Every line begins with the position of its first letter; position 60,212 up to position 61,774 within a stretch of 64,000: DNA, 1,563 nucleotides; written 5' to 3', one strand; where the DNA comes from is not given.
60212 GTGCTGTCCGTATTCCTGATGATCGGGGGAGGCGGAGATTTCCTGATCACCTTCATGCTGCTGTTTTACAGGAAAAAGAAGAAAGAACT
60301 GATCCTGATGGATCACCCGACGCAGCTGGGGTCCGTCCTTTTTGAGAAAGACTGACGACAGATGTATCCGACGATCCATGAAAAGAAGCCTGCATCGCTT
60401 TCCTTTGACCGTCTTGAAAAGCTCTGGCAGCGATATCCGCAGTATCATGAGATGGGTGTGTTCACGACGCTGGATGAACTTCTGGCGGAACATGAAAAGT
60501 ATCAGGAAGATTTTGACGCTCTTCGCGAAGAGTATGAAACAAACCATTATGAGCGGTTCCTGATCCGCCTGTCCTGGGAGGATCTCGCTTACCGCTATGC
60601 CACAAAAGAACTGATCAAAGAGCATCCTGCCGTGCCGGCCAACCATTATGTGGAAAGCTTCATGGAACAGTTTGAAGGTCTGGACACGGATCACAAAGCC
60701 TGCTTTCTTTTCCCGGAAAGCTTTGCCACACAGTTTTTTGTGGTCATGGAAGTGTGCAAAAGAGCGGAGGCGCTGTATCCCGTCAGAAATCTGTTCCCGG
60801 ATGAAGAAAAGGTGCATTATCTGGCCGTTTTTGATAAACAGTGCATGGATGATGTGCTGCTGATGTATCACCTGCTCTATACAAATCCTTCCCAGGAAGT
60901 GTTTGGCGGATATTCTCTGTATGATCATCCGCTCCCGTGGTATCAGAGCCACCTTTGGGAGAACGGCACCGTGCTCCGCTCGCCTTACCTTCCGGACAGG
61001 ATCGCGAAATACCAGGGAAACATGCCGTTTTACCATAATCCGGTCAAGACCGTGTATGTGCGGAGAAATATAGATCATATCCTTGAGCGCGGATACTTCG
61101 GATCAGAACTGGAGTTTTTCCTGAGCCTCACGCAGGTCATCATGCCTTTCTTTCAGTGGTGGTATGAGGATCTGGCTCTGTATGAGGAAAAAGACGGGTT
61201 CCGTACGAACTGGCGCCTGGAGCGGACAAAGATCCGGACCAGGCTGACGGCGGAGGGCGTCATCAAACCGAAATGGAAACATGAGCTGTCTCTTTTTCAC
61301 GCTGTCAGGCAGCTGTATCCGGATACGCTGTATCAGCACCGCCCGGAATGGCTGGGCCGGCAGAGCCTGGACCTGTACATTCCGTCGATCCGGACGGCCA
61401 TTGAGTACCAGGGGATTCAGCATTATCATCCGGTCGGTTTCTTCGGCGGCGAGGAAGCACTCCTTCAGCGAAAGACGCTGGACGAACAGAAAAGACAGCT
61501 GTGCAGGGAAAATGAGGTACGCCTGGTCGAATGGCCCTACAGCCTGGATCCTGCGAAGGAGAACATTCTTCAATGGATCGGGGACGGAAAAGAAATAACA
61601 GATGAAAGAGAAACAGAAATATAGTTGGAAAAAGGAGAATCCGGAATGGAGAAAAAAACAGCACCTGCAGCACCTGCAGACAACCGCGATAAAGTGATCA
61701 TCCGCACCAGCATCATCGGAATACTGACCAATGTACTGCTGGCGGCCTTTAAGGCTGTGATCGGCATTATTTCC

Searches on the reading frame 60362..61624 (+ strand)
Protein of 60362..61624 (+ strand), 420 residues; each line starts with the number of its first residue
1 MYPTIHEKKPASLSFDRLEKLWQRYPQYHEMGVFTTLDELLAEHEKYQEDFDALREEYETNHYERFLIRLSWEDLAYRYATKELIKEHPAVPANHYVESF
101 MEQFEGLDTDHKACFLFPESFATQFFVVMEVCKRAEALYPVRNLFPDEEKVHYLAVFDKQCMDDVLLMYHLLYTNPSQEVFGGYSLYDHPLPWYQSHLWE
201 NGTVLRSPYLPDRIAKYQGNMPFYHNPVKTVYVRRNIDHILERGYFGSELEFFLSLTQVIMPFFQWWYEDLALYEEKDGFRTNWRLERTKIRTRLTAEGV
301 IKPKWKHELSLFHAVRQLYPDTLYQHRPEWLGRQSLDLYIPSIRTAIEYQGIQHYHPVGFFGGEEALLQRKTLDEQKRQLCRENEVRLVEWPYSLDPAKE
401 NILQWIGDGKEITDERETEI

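Call 58: search_protein_families(library=pfam, proteins=[window:60362-61624:+], max_evalue=0.00001)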
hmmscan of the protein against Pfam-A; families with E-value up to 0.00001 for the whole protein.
window:60362-61624:+ (420 aa): 0 families

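Call 68: find_encoding_contigs(protein=window:60362-61624:+, flank=10000, max_places=2)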
Protein window:60362-61624:+ (420 aa): 6 contigs read that carry it; 2 places shown.
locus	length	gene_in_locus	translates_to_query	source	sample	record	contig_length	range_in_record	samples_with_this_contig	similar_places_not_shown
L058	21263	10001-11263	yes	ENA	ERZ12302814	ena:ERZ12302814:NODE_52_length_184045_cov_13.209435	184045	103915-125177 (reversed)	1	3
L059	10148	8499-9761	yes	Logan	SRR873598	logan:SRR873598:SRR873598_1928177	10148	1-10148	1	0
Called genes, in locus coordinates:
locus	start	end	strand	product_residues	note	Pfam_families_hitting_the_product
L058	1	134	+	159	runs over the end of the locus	PF01967:MoaC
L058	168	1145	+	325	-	PF04055:Radical_SAM, PF13353:Fer4_12 (weak), PF06463:Mob_synth_C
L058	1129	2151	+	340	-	PF03473:MOSC, PF00994:MoCF_biosynth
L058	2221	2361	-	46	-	-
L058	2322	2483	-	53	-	-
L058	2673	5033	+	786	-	PF00756:Esterase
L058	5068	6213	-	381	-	PF01979:Amidohydro_1, PF07969:Amidohydro_3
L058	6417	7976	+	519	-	PF13529:Peptidase_C39_2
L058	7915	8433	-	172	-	PF01261:AP_endonuc_2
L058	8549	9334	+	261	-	PF12695:Abhydrolase_5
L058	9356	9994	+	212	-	PF11667:DUF3267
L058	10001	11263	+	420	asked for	-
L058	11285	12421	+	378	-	PF01545:Cation_efflux, PF16916:ZT_dimer (weak)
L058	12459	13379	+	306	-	PF00892:EamA, PF03151:TPT, PF00892:EamA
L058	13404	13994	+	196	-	-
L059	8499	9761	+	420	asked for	-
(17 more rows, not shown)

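Call 70: search_protein_families(library=pfam, proteins=[window:60362-61624:+], max_evalue=0.1)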
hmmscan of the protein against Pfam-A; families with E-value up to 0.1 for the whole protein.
window:60362-61624:+ (420 aa): 0 families
